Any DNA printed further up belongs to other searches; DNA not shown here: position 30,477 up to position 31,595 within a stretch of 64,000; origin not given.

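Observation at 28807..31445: Presenilin/signal-peptide-peptidase-like intramembrane aspartyl protease at the end of a run of small unknown membrane and secreted proteins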

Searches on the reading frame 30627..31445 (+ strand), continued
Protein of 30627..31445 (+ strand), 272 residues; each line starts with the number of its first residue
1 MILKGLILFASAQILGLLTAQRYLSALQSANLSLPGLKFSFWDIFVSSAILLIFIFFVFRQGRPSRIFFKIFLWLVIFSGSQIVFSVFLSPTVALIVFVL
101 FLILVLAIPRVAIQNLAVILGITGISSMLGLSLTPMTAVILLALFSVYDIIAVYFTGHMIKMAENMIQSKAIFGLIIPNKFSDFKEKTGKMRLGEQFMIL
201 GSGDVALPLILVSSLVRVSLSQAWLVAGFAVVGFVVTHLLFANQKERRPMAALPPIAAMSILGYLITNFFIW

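Call 18: fold_search(model_id=the predicted structure, library=pdb)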
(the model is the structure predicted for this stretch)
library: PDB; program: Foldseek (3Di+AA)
matches with E <= 10: 74; with E <= 0.001: 14
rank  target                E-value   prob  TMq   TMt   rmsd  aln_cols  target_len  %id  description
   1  4y6k_B                4.8e-06  1.00  0.62  0.68   6.1       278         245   24  Complex structure of presenilin homologue PSH bound to an inhibitor (released 2015-03-18)
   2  4hyg_C                5.8e-06  1.00  0.60  0.68   6.7       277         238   23  Structure of a presenilin family intramembrane aspartate protease in C222 space group (released 2012-12-19)
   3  4hyg_B                1.1e-05  1.00  0.63  0.69   6.1       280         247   22  Structure of a presenilin family intramembrane aspartate protease in C222 space group (released 2012-12-19)
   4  4hyc_A                1.4e-05  1.00  0.63  0.68   6.1       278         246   26  Structure of a presenilin family intramembrane aspartate protease in P2 space group (released 2012-12-19)
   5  7c9i_B                8.7e-05  1.00  0.67  0.61   5.4       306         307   17  Human gamma-secretase in complex with small molecule L-685,458 (released 2021-01-27)
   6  6lr4_B                1.2e-04  1.00  0.64  0.58   6.0       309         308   16  Molecular basis for inhibition of human gamma-secretase by small molecule (released 2021-01-27)
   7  4hyg_D                1.3e-04  1.00  0.62  0.70   7.1       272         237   24  Structure of a presenilin family intramembrane aspartate protease in C222 space group (released 2012-12-19)
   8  6iyc_B                1.6e-04  1.00  0.66  0.59   5.7       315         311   17  Recognition of the Amyloid Precursor Protein by Human gamma-secretase (released 2019-01-23)
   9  6lqg_B                2.0e-04  1.00  0.66  0.59   5.6       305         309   16  Human gamma-secretase in complex with small molecule Avagacestat (released 2021-01-27)
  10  9k92                  2.7e-04  1.00  0.64  0.64   5.2       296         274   14  Cryo-EM structure of human signal peptide peptidase like 2A (SPPL2a) (released 2025-10-29)
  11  9k95_B                4.4e-04  1.00  0.67  0.61   5.6       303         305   16  Cryo-EM structure of human gamma-secretase in complex with compound E (released 2025-10-29)
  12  8k8e_B                4.8e-04  1.00  0.65  0.60   5.8       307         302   17  Human gamma-secretase in complex with a substrate mimetic (released 2024-01-31)
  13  8x53_B                8.2e-04  1.00  0.67  0.61   5.6       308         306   16  Cryo-EM structure of human gamma-secretase in complex with Abeta46 (released 2024-05-29)
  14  8x52_B                9.9e-04  1.00  0.67  0.61   5.8       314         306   16  Cryo-EM structure of human gamma-secretase in complex with Abeta49 (released 2024-05-29)
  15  5fn2_B                3.3e-03  1.00  0.58  0.53   5.6       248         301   18  Cryo-EM structure of gamma secretase in complex with a drug DAPT (released 2015-12-16)
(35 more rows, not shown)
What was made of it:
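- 30627..31445 (+): PSH-like GxGD intramembrane aspartyl protease, 272 aa, nine transmembrane helices. It is recorded in NCBI as hypothetical protein HYX21_00485 of a Candidatus Yanofskybacteria genome. Foldseek top hits are PSH, presenilin-1 and SPPL2a (call 18).
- On Presenilin/SPP superfamily of GxGD intramembrane aspartyl proteases (MEROPS A22; Pfam PF06550 'SPP'): Foldseek top hits are PSH, presenilin-1 and SPPL2a at probability 1.00 (call 18).
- Closest known: Signal peptide peptidase and SPP-like proteases. Same: Stand-alone GxGD protease with the same fold (call 18).
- Foldseek top hits are PSH (4y6k, 4hyg, 4hyc), presenilin-1 in gamma-secretase and SPPL2a, with TM-scores normalised by query length of 0.60-0.67 (call 18).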

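Call 45: search_protein_representatives(protein=window:30627-31445:+)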
Query: 272 residues. Proteins with E-value up to 0.001 (for the whole library): 946; up to 1e-10: 361; up to 1e-30: 128. The best 150 are listed.
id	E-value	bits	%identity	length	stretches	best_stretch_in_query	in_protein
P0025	2.0e-70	253.6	51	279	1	4-271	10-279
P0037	3.7e-63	229.8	48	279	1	2-269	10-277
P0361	2.8e-62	226.9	50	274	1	4-267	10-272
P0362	4.4e-59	216.5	47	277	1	3-271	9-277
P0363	8.2e-55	202.5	46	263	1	8-270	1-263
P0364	5.1e-54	199.9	46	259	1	15-267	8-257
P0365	8.2e-54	199.2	41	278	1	3-271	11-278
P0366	2.8e-53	197.4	45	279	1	4-267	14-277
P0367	8.3e-51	189.3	45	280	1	2-270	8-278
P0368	2.9e-50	187.5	44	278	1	4-270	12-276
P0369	1.2e-49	185.6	48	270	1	40-269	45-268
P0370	2.7e-49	184.4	46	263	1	10-266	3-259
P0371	2.7e-49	184.4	46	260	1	4-267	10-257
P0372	3.8e-49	183.9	45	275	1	3-268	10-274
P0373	4.9e-49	183.5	43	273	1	2-267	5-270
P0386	5.0e-44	167.1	36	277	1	4-271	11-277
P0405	3.2e-40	154.7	37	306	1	40-266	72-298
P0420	1.5e-38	149.2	37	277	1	24-267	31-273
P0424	3.5e-38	148.0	36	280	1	17-267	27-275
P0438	5.4e-36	140.8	36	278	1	26-270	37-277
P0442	1.3e-35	139.6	37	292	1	8-268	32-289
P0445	4.8e-35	137.7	37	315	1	48-266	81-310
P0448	9.5e-35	136.7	33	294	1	6-269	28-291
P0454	3.2e-34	135.0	34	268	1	7-269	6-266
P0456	5.1e-34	134.3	37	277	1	35-269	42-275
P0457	6.1e-34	134.1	34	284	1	5-268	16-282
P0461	4.6e-33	131.2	31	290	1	41-269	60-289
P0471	1.0e-31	126.8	33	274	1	7-268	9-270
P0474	1.6e-31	126.2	29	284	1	4-269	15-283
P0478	2.6e-31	125.5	33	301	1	12-269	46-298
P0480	4.8e-31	124.6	36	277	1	39-267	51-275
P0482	4.9e-31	124.6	35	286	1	29-270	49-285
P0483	5.5e-31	124.4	32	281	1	7-270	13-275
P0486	9.7e-31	123.6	34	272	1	2-268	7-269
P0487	1.1e-30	123.4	36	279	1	8-266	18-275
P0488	1.2e-30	123.3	32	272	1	6-267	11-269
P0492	4.8e-30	121.3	34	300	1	36-267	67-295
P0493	6.7e-30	120.9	37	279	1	45-267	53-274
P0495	8.2e-30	120.6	34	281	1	4-269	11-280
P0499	1.1e-29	120.2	34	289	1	4-268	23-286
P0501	1.7e-29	119.5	32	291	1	11-269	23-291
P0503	1.9e-29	119.4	31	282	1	3-270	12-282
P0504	3.1e-29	118.7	33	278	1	12-268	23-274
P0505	4.4e-29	118.2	33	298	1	40-267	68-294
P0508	9.6e-29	117.1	32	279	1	11-270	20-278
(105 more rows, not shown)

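Call 47: list_cluster_members(proteins=[P0386, P0405, P0445, P0461, P0474, P0478, P0488, P0503, P0505, P0508])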
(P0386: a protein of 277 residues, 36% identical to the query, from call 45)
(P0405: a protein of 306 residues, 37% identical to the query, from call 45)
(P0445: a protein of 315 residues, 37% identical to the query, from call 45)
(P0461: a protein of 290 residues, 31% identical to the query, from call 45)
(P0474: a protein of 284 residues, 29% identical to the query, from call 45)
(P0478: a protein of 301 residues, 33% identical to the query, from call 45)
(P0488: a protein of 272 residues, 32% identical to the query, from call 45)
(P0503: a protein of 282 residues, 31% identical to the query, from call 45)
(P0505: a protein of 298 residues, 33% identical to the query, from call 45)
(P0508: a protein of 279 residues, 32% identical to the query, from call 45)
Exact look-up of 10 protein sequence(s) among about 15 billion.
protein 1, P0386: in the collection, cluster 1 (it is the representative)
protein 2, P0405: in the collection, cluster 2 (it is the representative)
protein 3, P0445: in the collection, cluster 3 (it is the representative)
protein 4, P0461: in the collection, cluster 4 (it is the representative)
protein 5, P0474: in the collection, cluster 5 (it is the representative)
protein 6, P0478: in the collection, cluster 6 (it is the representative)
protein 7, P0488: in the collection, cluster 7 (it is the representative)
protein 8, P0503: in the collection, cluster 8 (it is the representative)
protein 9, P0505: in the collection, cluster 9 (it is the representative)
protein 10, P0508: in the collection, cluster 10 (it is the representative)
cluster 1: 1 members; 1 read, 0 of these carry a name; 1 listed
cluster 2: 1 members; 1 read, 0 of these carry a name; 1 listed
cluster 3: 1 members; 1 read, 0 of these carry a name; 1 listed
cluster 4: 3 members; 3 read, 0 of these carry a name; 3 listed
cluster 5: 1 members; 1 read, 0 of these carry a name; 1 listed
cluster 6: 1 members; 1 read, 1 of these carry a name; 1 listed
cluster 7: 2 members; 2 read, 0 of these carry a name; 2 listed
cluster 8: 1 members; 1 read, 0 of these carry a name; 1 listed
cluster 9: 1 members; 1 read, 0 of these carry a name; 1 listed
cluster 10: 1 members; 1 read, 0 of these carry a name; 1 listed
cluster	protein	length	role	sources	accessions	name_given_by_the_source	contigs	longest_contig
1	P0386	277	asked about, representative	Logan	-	-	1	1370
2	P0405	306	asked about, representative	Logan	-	-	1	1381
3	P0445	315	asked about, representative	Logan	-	-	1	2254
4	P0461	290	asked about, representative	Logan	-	-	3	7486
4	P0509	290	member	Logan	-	-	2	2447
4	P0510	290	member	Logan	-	-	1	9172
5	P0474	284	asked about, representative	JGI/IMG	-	-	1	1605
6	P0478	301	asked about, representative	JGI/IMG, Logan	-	presenilin-like A22 family membrane protease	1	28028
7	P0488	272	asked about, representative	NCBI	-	-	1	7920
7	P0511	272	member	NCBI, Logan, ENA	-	-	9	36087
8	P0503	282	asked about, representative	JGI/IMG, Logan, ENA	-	-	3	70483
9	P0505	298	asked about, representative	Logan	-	-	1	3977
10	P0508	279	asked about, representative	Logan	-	-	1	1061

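Call 48: find_encoding_contigs(protein=P0503, flank=6000, max_places=1)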
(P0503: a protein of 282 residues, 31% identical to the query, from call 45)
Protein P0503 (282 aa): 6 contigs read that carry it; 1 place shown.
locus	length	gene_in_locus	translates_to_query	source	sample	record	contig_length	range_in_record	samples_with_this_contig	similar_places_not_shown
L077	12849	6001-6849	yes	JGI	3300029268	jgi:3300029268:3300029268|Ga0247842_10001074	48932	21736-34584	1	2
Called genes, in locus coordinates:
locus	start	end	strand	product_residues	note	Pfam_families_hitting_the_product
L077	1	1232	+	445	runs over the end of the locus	PF08245:Mur_ligase_M, PF02875:Mur_ligase_C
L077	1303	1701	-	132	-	-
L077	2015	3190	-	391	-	PF00579:tRNA-synt_1b, PF22421:SYY_C-terminal, PF01479:S4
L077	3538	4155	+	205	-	PF01726:LexA_DNA_bind, PF00717:Peptidase_S24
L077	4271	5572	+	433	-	PF13742:tRNA_anti_2, PF01336:tRNA_anti-codon (weak), PF02601:Exonuc_VII_L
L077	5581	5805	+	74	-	PF02609:Exonuc_VII_S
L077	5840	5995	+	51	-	-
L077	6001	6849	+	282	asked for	PF06550:SPP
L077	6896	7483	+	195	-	PF18306:LDcluster4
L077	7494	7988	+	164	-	PF02308:MgtC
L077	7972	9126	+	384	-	PF01490:Aa_trans, PF03222:Trp_Tyr_perm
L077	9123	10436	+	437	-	PF04932:Wzy_C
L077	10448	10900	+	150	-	-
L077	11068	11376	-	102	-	PF05258:DciA (weak)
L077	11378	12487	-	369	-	PF00712:DNA_pol3_beta, PF02767:DNA_pol3_beta_2, PF02768:DNA_pol3_beta_3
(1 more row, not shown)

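Call 49: find_encoding_contigs(protein=P0478, flank=6000, max_places=1)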
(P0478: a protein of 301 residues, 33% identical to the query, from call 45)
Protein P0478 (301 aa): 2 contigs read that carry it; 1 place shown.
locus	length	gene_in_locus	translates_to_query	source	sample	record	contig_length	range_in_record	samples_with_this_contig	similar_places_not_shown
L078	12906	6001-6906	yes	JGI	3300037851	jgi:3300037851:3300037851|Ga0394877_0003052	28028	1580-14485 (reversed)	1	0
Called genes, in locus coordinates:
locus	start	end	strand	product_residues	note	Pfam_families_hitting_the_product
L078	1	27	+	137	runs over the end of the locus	PF00252:Ribosomal_L16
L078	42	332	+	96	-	PF00831:Ribosomal_L29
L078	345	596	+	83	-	PF00366:Ribosomal_S17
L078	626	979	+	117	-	PF00238:Ribosomal_L14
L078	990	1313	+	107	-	PF00467:KOW, PF17136:ribosomal_L24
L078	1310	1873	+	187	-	PF00281:Ribosomal_L5, PF00673:Ribosomal_L5_C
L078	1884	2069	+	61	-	PF00253:Ribosomal_S14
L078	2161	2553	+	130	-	PF00410:Ribosomal_S8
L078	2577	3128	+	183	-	PF00347:Ribosomal_L6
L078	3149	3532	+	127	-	PF00861:Ribosomal_L18p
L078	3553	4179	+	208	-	PF00333:Ribosomal_S5, PF03719:Ribosomal_S5_C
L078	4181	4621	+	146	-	PF00828:Ribosomal_L27A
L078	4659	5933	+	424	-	PF00344:SecY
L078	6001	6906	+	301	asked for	PF06550:SPP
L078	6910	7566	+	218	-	PF00406:ADK, PF13207:AAA_17, PF13238:AAA_18 (weak), PF05191:ADK_lid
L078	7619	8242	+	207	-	PF13671:AAA_33 (weak)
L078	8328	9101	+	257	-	PF00557:Peptidase_M24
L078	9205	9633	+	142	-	PF03652:RuvX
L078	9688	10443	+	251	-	PF11967:RecO_N, PF02565:RecO_C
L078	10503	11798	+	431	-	PF01336:tRNA_anti-codon, PF00152:tRNA-synt_2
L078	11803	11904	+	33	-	-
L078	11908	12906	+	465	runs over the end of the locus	PF01336:tRNA_anti-codon, PF00152:tRNA-synt_2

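Call 50: list_cluster_members(proteins=[P0448, P0454, P0457, P0471, P0483, P0486, P0495, P0499, P0501, P0504])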
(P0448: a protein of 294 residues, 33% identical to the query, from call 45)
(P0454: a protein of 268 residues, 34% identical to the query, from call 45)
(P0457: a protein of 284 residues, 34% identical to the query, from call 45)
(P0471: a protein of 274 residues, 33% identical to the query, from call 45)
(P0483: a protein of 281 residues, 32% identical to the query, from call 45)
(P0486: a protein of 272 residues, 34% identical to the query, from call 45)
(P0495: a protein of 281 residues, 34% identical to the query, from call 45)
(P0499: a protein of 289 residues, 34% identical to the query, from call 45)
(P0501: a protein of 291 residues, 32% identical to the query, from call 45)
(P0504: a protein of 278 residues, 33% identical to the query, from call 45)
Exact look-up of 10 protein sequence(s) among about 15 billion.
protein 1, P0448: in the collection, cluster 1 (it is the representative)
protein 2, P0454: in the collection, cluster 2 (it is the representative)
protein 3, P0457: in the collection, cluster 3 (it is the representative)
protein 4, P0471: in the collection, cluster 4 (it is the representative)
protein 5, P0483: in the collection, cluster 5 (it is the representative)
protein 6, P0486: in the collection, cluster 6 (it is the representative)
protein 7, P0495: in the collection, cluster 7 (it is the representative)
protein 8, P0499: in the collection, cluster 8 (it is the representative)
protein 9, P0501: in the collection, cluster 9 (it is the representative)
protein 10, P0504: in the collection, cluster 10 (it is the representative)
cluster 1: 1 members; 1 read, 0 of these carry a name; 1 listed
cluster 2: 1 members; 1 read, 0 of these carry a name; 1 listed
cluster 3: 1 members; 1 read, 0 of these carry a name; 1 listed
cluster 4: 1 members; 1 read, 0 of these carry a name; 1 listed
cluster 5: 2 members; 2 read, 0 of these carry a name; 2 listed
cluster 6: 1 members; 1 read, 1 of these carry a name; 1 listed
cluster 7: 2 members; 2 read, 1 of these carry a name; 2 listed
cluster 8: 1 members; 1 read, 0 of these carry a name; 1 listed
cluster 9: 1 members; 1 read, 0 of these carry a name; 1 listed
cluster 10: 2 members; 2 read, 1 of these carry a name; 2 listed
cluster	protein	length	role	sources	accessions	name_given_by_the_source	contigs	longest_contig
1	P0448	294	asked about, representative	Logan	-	-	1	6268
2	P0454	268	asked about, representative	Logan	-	-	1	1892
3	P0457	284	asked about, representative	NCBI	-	-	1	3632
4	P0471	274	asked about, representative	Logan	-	-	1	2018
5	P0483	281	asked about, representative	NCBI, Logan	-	-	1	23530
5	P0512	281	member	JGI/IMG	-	-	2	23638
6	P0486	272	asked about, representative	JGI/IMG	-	presenilin-like A22 family membrane protease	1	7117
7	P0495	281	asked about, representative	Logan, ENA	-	-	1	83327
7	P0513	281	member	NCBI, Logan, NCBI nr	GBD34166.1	hypothetical protein HRbin34_00490 [bacterium HR34]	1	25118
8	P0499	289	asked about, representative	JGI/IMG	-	-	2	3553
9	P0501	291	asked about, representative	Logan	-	-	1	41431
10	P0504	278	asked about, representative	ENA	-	-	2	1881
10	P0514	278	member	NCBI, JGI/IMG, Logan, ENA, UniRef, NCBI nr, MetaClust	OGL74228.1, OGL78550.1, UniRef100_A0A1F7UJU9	hypothetical protein A3F28_04130 [Candidatus Uhrbacteria bacterium ... | Uncharacterized protein n=2 Tax=Candidatus Uhriibacteriota TaxID=1752732 ... | MAG: hypothetical protein A3D72_03550 [Candidatus Uhrbacteria bacterium ...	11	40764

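Call 52: find_encoding_contigs(protein=P0495, flank=4000, max_places=1)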
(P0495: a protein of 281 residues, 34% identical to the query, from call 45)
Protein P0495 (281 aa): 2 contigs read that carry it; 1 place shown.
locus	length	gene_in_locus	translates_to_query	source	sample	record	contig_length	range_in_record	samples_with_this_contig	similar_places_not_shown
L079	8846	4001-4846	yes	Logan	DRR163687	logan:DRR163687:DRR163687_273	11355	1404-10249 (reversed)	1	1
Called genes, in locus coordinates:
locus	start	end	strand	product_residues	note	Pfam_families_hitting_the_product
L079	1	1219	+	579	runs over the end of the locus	PF18884:TSP3_bac (weak), PF19077:Big_13 (weak)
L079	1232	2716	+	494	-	PF00512:HisKA, PF02518:HATPase_c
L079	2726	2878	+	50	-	-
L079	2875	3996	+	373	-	PF05559:DUF763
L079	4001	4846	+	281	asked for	PF06550:SPP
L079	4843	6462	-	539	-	PF04055:Radical_SAM, PF16199:Radical_SAM_C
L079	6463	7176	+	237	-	PF01209:Ubie_methyltran, PF02353:CMAS, PF05175:MTS, PF13489:Methyltransf_23, PF07021:MetW, PF13847:Methyltransf_31, PF08241:Methyltransf_11, PF08242:Methyltransf_12, +2 more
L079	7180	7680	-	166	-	PF00011:HSP20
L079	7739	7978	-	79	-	PF04545:Sigma70_r4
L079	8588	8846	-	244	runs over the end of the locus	PF13367:PrsW-protease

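Call 53: find_encoding_contigs(protein=P0501, flank=4000, max_places=1)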
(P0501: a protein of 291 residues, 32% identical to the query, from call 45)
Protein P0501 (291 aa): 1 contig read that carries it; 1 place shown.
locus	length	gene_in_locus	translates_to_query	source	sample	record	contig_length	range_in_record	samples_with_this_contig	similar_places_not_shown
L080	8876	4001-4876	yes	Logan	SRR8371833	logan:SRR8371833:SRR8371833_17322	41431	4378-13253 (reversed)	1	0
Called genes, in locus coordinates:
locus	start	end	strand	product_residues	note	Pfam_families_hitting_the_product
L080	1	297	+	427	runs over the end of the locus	PF08245:Mur_ligase_M, PF02875:Mur_ligase_C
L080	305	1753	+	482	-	PF01139:RtcB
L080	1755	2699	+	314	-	PF01784:DUF34_NIF3 (faint)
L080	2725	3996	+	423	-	PF03734:YkuD (weak), PF00768:Peptidase_S11, PF13354:Beta-lactamase2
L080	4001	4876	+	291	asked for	PF06550:SPP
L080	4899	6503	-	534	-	PF04055:Radical_SAM, PF16199:Radical_SAM_C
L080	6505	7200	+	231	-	PF01209:Ubie_methyltran, PF13489:Methyltransf_23, PF02353:CMAS, PF07021:MetW, PF13847:Methyltransf_31, PF08241:Methyltransf_11, PF08242:Methyltransf_12, PF13649:Methyltransf_25, +3 more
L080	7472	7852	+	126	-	-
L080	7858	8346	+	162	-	PF02308:MgtC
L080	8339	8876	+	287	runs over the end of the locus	PF00149:Metallophos, PF12850:Metallophos_2 (weak)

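Call 54: find_encoding_contigs(protein=P0514, flank=4000, max_places=1)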
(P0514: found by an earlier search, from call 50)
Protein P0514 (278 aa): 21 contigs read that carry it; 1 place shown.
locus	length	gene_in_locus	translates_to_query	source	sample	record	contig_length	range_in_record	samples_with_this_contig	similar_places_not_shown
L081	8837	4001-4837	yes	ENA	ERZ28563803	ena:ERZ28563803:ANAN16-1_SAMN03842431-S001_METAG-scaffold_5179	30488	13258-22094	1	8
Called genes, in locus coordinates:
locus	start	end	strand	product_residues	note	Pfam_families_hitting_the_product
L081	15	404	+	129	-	PF00410:Ribosomal_S8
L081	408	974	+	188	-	PF00347:Ribosomal_L6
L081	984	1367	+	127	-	PF00861:Ribosomal_L18p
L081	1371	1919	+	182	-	PF00333:Ribosomal_S5, PF03719:Ribosomal_S5_C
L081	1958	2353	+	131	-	PF00828:Ribosomal_L27A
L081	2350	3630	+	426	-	PF00344:SecY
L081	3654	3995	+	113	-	-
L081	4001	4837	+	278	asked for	PF06550:SPP, PF04258:Peptidase_A22B (weak)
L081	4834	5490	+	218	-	PF00406:ADK, PF13207:AAA_17, PF13238:AAA_18 (faint), PF05191:ADK_lid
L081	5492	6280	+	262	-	PF00557:Peptidase_M24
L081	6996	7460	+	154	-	-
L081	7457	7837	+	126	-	PF03652:RuvX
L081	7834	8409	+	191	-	PF06821:Ser_hydrolase, PF12697:Abhydrolase_6 (faint), PF10230:LIDHydrolase (faint)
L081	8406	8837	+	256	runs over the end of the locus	PF11967:RecO_N, PF02565:RecO_C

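Call 55: find_encoding_contigs(protein=P0511, flank=4000, max_places=1)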
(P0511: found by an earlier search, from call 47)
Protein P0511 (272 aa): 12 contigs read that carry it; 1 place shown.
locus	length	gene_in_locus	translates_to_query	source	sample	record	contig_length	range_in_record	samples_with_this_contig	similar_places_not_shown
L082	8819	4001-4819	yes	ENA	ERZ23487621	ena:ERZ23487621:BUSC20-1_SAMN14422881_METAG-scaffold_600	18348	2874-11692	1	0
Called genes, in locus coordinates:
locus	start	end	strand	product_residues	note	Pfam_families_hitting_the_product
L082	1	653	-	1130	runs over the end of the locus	PF03833:PolC_DP2_N, PF24844:PolC_DP2_central, PF24846:PolC_DP2_cat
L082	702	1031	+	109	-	-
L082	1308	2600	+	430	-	PF01637:ATPase_2 (weak), PF05621:TniB (weak), PF13191:AAA_16 (weak), PF00270:DEAD (faint), PF00004:AAA (weak), PF13401:AAA_22, PF22703:Cdc6_lid, PF09079:WHD_Cdc6, +1 more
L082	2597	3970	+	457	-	PF00149:Metallophos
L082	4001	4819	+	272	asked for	PF06550:SPP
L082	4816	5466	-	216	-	PF02732:ERCC4, PF12826:HHH_2, PF14520:HHH_5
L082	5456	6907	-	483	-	PF00270:DEAD, PF04851:ResIII, PF21210:RNA_helicase_helical, PF00271:Helicase_C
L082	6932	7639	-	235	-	PF01963:TraB_PrgY_gumN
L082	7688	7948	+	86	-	-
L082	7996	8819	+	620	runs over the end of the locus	PF00493:MCM (faint), PF01078:Mg_chelatase, PF05496:RuvB_N (faint), PF00158:Sigma54_activat, PF07728:AAA_5 (weak), PF20436:LonB_AAA-LID, PF05362:Lon_C, PF13541:ChlI, +2 more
